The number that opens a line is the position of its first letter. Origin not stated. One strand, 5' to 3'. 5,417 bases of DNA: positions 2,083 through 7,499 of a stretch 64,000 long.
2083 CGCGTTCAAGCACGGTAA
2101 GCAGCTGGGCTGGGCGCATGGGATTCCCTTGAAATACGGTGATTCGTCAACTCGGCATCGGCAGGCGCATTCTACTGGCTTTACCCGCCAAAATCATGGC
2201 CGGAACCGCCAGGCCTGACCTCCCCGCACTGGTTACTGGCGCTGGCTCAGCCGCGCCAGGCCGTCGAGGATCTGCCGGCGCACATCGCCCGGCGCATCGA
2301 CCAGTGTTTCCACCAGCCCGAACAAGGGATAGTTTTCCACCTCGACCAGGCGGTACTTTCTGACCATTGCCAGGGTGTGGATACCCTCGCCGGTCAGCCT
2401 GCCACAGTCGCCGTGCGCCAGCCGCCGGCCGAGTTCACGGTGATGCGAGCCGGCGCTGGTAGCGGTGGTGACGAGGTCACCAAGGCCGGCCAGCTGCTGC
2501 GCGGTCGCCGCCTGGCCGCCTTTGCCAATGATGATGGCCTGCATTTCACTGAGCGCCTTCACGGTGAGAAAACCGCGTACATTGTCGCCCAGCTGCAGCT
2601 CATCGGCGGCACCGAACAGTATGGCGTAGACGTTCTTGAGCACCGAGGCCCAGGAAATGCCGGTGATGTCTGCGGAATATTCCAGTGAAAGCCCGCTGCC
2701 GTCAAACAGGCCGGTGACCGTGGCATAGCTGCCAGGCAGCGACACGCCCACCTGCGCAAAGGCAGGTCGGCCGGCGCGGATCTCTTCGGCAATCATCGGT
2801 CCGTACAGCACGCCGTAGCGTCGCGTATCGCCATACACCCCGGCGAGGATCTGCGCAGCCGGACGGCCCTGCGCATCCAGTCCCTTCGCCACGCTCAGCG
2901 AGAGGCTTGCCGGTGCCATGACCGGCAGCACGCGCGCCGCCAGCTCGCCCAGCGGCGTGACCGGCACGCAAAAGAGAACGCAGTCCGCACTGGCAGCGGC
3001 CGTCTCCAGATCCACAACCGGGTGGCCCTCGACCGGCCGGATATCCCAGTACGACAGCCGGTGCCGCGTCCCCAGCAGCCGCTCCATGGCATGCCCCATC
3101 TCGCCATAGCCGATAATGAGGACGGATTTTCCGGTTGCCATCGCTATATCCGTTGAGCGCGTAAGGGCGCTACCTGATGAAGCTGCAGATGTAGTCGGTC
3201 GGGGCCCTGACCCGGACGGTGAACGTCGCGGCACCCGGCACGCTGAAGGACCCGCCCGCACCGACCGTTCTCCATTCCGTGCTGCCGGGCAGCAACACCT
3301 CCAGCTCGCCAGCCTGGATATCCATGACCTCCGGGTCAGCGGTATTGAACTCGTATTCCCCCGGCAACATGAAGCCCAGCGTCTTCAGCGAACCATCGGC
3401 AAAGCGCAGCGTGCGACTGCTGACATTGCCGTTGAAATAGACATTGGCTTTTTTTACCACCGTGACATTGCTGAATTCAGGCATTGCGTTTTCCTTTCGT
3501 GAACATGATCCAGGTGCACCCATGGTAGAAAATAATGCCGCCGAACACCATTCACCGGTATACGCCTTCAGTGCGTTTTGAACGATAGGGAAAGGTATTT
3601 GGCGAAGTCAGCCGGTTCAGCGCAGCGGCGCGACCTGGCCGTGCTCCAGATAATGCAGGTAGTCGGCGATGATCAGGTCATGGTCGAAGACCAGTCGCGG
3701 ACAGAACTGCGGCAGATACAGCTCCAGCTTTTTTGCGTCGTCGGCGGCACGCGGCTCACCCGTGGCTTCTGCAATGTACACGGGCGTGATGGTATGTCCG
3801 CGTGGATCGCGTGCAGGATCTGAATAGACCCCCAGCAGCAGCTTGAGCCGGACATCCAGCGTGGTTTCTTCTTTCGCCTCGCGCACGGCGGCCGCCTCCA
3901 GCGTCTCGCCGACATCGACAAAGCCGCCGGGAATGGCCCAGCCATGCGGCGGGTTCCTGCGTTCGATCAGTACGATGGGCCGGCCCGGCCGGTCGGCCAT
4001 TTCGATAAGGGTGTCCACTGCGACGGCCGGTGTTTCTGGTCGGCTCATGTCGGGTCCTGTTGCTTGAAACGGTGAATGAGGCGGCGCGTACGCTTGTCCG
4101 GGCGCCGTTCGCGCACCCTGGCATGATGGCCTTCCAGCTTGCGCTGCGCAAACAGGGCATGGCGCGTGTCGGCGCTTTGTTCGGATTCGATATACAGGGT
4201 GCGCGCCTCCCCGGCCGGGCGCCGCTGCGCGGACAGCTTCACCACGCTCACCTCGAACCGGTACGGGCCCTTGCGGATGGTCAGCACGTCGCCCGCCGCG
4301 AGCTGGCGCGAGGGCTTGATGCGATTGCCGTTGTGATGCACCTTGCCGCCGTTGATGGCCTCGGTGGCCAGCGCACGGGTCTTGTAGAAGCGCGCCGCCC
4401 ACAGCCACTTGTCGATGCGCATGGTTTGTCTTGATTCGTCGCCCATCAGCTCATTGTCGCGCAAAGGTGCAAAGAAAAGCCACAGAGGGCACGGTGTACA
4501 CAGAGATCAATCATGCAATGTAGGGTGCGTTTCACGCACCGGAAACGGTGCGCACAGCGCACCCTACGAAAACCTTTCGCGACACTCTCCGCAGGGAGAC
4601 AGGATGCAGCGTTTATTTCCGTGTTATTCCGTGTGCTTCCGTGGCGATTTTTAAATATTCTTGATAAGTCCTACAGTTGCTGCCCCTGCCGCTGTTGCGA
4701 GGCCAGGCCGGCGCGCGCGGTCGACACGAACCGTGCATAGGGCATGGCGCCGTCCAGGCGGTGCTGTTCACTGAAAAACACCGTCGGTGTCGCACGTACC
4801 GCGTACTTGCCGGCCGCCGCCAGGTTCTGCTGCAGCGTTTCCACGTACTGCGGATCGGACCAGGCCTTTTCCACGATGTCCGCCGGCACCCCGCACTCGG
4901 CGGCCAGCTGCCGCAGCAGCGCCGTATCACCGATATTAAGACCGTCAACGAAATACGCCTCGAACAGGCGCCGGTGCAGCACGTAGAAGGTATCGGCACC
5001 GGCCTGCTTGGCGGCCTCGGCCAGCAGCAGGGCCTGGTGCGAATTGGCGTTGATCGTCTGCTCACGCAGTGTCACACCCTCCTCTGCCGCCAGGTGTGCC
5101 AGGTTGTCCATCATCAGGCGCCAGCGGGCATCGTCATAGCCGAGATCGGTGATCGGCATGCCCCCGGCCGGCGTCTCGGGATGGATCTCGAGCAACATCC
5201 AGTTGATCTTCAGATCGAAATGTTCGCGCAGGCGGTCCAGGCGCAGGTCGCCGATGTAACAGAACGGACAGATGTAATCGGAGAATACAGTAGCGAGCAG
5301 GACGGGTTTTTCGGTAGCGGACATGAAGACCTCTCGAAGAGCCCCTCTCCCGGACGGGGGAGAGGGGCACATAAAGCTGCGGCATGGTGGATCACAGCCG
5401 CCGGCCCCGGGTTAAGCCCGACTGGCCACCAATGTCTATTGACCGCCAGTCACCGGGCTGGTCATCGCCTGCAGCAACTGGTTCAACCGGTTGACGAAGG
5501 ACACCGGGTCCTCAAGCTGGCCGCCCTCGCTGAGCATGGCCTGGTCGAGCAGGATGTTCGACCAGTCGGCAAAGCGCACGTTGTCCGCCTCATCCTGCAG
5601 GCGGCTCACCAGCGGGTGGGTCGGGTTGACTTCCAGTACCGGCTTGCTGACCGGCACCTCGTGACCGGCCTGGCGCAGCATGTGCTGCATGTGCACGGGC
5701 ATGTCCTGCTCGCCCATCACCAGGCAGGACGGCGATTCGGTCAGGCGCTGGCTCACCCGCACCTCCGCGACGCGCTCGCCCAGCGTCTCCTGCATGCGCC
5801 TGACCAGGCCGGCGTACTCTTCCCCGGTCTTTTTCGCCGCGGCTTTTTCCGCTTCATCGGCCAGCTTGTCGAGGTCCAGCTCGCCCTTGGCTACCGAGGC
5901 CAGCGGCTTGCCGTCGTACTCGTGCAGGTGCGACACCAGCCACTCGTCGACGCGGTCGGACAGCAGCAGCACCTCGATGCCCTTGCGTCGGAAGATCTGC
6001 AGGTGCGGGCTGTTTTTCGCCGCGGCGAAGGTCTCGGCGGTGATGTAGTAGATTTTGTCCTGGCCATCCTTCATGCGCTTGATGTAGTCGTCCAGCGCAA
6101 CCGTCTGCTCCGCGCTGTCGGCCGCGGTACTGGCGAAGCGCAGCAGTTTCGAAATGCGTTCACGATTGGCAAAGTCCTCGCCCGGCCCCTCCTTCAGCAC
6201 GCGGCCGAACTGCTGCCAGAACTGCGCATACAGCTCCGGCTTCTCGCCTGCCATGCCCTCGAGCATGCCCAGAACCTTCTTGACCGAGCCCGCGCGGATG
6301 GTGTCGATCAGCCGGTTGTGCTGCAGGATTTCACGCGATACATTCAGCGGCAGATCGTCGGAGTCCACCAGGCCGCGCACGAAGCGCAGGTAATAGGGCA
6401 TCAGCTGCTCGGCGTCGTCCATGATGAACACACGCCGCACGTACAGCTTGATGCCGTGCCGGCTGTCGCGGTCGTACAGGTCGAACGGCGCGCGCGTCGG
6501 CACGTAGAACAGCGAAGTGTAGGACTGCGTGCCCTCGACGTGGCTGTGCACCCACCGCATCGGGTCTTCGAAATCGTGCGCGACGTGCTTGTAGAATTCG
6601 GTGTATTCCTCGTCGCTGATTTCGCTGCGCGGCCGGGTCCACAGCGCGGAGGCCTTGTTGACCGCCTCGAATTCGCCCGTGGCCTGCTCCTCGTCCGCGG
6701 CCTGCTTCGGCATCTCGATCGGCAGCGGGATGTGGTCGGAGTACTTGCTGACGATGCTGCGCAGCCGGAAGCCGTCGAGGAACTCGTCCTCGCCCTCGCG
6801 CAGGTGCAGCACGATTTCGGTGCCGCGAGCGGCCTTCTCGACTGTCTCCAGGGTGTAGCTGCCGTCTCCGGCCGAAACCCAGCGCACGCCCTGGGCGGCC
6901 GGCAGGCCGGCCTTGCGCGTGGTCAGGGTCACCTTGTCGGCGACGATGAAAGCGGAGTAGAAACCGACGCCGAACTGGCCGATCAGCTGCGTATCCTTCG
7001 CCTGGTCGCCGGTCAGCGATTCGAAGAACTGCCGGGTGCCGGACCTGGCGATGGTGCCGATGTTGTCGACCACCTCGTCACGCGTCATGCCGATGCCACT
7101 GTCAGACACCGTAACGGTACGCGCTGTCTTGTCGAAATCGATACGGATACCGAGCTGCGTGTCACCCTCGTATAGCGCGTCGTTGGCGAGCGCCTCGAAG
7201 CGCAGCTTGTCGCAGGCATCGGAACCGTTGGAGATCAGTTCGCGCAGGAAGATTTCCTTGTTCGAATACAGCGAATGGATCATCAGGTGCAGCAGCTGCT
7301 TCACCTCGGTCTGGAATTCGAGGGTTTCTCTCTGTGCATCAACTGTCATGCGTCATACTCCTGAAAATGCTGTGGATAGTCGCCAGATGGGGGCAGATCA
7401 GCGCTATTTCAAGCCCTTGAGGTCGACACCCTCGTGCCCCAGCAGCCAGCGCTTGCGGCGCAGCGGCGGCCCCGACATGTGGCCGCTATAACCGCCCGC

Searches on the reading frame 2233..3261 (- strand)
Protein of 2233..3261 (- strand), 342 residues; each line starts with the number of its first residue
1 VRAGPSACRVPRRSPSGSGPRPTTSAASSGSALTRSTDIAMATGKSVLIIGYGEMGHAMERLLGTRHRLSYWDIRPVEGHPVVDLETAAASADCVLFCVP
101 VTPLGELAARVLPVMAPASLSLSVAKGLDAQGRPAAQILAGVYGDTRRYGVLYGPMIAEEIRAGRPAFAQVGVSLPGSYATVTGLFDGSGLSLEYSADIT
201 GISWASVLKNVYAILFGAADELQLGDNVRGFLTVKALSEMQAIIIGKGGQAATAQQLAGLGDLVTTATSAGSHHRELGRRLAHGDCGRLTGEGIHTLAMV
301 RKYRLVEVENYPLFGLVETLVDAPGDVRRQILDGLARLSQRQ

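Call 65: search_protein_families(library=pfam, proteins=[window:2233-3261:-], max_evalue=0.00001)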
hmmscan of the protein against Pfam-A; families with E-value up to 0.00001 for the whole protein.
window:2233-3261:- (342 aa): 2 families
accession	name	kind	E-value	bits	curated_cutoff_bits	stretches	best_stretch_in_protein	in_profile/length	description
PF07479.19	NAD_Gly3P_dh_C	-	1.6e-21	77.4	25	1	198-317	1-127/142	NAD-dependent glycerol-3-phosphate dehydrogenase C-terminus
PF01210.29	NAD_Gly3P_dh_N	-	9.9e-11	42.3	23.1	1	82-169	60-148/158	NAD-dependent glycerol-3-phosphate dehydrogenase N-terminus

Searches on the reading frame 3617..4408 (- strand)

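Call 65: search_protein_families(library=pfam, proteins=[window:3617-4408:-], max_evalue=0.00001)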
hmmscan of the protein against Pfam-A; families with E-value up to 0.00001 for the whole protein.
window:3617-4408:- (263 aa): 1 family
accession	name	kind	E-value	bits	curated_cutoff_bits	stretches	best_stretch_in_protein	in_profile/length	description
PF00293.34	NUDIX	-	1.9e-20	73.6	21.1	1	130-227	5-107/134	NUDIX domain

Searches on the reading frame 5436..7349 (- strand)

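Call 65: search_protein_families(library=pfam, proteins=[window:5436-7349:-], max_evalue=0.00001)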
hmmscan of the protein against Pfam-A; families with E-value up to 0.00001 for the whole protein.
window:5436-7349:- (637 aa): 2 families
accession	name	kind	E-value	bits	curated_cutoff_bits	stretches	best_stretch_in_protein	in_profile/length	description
PF00183.23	HSP90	-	6.5e-131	438.2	24.4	1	220-628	72-488/518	Hsp90 protein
PF13589.12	HATPase_c_3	-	3.6e-08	34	25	1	35-157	7-105/137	Histidine kinase-, DNA gyrase B-, and HSP90-like ATPase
